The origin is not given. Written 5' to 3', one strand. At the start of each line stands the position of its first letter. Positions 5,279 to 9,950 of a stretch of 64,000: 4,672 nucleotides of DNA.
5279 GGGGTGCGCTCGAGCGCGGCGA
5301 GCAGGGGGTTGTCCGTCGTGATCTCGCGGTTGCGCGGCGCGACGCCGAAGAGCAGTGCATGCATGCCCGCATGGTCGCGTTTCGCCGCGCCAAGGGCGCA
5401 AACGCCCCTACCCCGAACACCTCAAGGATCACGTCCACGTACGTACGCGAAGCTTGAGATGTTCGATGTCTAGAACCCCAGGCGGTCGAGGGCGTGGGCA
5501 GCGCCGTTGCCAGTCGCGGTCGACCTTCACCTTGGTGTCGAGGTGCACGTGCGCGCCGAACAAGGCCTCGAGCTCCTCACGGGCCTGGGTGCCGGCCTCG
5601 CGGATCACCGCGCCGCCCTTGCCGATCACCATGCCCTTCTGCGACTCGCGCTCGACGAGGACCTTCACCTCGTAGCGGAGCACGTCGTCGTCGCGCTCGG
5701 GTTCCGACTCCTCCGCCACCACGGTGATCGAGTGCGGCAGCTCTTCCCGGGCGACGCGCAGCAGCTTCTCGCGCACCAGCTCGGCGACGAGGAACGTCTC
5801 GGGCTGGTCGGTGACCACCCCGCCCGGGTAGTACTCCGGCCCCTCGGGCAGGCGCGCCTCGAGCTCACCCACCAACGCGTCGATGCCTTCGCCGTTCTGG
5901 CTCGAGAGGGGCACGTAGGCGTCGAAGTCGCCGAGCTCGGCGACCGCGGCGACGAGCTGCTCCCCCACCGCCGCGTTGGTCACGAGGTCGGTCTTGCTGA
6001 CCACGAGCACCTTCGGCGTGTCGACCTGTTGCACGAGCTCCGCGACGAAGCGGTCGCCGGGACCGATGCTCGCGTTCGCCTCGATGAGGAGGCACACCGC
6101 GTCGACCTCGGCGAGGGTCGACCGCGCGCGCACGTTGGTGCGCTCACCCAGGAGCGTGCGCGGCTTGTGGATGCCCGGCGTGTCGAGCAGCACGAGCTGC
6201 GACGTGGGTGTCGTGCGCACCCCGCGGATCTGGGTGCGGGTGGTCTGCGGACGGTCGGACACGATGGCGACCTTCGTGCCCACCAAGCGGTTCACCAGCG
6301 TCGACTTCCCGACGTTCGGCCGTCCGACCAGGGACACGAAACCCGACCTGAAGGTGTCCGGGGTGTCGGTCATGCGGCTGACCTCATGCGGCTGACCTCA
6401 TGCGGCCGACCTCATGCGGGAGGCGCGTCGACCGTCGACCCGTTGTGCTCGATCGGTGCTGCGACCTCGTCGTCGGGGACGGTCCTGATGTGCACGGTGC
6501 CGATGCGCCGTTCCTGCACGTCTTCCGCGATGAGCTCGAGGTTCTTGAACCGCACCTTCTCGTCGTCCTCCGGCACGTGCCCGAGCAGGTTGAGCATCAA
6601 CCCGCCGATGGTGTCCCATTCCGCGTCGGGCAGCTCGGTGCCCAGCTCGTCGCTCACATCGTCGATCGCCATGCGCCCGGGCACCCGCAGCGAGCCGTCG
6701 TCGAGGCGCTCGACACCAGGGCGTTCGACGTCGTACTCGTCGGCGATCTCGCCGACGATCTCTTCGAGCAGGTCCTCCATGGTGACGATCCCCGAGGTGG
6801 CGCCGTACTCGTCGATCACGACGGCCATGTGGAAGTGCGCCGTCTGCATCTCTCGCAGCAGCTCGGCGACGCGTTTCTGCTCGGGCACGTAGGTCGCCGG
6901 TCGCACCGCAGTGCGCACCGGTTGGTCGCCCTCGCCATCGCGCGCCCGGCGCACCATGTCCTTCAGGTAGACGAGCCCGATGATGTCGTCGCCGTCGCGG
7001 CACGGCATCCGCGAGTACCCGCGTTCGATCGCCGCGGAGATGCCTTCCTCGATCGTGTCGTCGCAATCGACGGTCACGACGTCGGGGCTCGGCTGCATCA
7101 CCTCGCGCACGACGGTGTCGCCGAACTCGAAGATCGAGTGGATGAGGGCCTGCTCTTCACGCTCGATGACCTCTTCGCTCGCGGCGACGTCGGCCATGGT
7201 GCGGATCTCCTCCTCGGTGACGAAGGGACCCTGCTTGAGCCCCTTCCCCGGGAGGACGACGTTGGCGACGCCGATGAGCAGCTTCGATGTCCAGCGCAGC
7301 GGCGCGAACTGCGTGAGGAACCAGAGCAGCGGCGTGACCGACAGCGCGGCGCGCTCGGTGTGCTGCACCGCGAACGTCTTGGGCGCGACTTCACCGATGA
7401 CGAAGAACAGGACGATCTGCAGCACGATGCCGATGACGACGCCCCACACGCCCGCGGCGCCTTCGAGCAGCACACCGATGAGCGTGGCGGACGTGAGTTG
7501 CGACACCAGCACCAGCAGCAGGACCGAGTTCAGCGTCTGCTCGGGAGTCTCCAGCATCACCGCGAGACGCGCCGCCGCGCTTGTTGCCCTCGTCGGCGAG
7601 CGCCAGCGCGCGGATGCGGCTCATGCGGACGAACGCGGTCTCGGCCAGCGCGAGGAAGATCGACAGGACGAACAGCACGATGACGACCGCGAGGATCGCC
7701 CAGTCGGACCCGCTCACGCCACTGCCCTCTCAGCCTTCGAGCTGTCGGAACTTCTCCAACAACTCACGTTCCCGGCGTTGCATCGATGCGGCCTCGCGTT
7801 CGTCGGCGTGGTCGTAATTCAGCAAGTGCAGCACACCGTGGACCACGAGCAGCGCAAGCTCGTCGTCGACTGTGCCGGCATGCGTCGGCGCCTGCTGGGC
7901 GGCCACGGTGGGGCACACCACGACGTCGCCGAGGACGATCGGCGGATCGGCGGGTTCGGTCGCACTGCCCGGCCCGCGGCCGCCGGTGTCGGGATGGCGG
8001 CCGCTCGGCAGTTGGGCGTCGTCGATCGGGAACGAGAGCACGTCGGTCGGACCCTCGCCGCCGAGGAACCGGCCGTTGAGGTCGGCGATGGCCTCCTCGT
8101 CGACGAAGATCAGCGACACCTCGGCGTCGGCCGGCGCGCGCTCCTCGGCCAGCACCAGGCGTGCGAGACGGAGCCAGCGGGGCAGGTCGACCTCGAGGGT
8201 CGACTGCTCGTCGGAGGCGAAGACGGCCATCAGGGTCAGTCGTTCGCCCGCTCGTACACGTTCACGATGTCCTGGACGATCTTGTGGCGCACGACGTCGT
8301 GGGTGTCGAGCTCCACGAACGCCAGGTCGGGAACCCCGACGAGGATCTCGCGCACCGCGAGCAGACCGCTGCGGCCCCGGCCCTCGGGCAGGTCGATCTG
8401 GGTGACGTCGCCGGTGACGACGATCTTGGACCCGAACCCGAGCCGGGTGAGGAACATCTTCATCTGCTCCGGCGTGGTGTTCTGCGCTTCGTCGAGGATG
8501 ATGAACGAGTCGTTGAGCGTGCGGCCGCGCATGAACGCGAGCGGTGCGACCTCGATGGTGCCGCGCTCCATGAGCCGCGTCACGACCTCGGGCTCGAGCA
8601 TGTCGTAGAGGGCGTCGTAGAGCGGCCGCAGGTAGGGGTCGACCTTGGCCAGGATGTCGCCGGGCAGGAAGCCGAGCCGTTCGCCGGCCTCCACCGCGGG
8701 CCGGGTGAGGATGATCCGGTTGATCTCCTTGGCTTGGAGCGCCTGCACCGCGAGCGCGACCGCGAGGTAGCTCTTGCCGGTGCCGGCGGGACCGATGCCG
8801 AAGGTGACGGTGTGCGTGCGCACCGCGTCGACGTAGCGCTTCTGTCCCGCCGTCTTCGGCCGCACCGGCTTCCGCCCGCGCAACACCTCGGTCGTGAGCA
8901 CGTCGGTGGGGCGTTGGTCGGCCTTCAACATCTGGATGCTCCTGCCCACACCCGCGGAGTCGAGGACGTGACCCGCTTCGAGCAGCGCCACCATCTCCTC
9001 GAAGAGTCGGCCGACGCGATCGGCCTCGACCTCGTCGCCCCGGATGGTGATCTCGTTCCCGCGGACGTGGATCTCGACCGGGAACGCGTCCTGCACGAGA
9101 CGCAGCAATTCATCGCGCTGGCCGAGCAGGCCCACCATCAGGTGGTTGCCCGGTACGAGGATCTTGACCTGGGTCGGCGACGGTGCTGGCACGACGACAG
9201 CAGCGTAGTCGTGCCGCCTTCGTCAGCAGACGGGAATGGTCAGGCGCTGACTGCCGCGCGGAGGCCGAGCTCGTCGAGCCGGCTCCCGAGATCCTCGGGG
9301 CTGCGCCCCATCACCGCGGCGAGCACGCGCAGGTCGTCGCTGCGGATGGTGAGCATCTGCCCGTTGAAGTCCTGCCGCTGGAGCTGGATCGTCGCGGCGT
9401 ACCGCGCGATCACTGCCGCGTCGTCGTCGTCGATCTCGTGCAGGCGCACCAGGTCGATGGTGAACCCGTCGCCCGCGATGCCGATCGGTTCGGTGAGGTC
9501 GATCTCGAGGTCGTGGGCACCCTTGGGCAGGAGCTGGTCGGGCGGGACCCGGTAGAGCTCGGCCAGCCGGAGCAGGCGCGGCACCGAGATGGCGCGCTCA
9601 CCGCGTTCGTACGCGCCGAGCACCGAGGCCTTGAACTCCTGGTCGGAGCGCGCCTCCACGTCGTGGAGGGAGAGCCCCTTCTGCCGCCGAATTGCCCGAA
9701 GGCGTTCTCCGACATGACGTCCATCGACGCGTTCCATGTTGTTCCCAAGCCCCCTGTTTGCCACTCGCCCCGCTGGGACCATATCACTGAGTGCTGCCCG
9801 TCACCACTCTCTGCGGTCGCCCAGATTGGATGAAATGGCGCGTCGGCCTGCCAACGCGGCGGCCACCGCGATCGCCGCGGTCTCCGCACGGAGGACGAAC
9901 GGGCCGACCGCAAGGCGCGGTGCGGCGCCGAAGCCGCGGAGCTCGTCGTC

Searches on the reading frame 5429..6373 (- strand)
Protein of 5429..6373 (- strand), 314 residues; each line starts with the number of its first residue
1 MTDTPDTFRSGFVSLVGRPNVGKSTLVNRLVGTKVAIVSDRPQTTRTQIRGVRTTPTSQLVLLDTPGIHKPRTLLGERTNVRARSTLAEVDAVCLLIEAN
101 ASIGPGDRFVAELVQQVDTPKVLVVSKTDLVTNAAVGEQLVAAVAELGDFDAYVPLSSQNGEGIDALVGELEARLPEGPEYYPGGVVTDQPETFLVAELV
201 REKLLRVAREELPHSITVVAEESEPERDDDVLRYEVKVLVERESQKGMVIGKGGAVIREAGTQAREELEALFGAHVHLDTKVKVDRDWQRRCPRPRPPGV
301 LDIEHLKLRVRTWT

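Call 43: search_protein_families(library=pfam, max_evalue=0.001, proteins=[window:5429-6373:-])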
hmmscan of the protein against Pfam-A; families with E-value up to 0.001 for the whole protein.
window:5429-6373:- (314 aa): 9 families
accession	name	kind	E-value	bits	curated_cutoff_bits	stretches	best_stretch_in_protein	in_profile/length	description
PF01926.29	MMR_HSR1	-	7.4e-24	84.5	21.9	1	13-127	2-113/113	50S ribosome-binding GTPase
PF07650.23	KH_2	-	1.4e-16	60.5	22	1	211-289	1-78/78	KH domain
PF03193.22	RsgA_GTPase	-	8.5e-11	42.4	30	1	9-70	105-170/174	RsgA GTPase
PF02421.24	FeoB_N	-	7.4e-10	39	27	1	13-168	3-153/156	Ferrous iron transport protein B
PF00009.33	GTP_EFTU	-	4.9e-09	36.5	26.5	1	55-176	66-187/188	Elongation factor Tu GTP binding domain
PF00350.29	Dynamin_N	-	2.7e-07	31.2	27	0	14-47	2-35/168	Dynamin family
PF00071.28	Ras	-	6.3e-05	23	21.6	1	15-169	4-154/162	Ras family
PF02492.25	cobW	-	0.00013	22.1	20.7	0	57-145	83-170/180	CobW/HypB/UreG, nucleotide-binding domain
PF04548.22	AIG1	-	0.00023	21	27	1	15-117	5-110/212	AIG1 family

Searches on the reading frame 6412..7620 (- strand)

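Call 43: search_protein_families(library=pfam, max_evalue=0.001, proteins=[window:6412-7620:-])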
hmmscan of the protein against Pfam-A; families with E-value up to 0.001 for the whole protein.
window:6412-7620:- (402 aa): 3 families
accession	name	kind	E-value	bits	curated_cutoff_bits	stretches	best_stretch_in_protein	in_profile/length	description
PF01595.25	CNNM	-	9.3e-23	81.3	28.4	1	11-156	33-181/181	Cyclin M transmembrane N-terminal domain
PF03471.22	CorC_HlyC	-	1.2e-19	70.5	27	1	305-380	2-79/81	Transporter associated domain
PF00571.33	CBS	-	1.8e-16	60.6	24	2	240-289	7-56/57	CBS domain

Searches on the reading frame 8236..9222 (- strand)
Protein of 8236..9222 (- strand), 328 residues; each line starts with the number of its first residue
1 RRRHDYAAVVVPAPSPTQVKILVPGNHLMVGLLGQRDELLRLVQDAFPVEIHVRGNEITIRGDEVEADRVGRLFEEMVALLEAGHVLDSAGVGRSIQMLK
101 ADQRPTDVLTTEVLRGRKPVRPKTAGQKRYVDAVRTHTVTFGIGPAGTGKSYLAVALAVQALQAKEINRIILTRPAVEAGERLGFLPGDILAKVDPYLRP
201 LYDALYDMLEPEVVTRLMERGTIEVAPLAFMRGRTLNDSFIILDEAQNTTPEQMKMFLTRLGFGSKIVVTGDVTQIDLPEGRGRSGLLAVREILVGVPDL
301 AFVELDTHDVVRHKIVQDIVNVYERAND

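Call 43: search_protein_families(library=pfam, max_evalue=0.001, proteins=[window:8236-9222:-])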
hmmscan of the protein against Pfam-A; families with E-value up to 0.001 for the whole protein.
window:8236-9222:- (328 aa): 4 families
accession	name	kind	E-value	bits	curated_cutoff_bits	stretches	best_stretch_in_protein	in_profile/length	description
PF02562.22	PhoH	-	8.1e-95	316.6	27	1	120-324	2-205/205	PhoH-like protein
PF13604.12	AAA_30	-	1.5e-07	31.8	27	1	124-276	3-128/191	AAA domain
PF13245.12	AAA_19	-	5.5e-07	30.3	25.1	1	127-276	1-129/134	AAA domain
PF13401.12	AAA_22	-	0.00015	22.5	27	1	137-261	5-108/130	AAA domain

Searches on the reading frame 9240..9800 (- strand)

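Call 43: search_protein_families(library=pfam, max_evalue=0.001, proteins=[window:9240-9800:-])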
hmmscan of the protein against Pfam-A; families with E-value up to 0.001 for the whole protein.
window:9240-9800:- (186 aa): 4 families
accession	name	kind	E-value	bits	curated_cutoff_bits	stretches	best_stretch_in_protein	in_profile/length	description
PF21179.3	BldD-like_C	-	9.1e-21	73.9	27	1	114-179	3-68/70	DNA-binding protein BldD-like, C-terminal domain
PF01381.28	HTH_3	-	1.4e-10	41.4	23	1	34-90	1-55/55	Helix-turn-helix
PF13560.12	HTH_31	-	9.2e-10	39.1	27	1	30-89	2-60/64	Helix-turn-helix domain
PF12844.13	HTH_19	-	2.5e-05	24.5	30.2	1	31-91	1-59/64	Helix-turn-helix domain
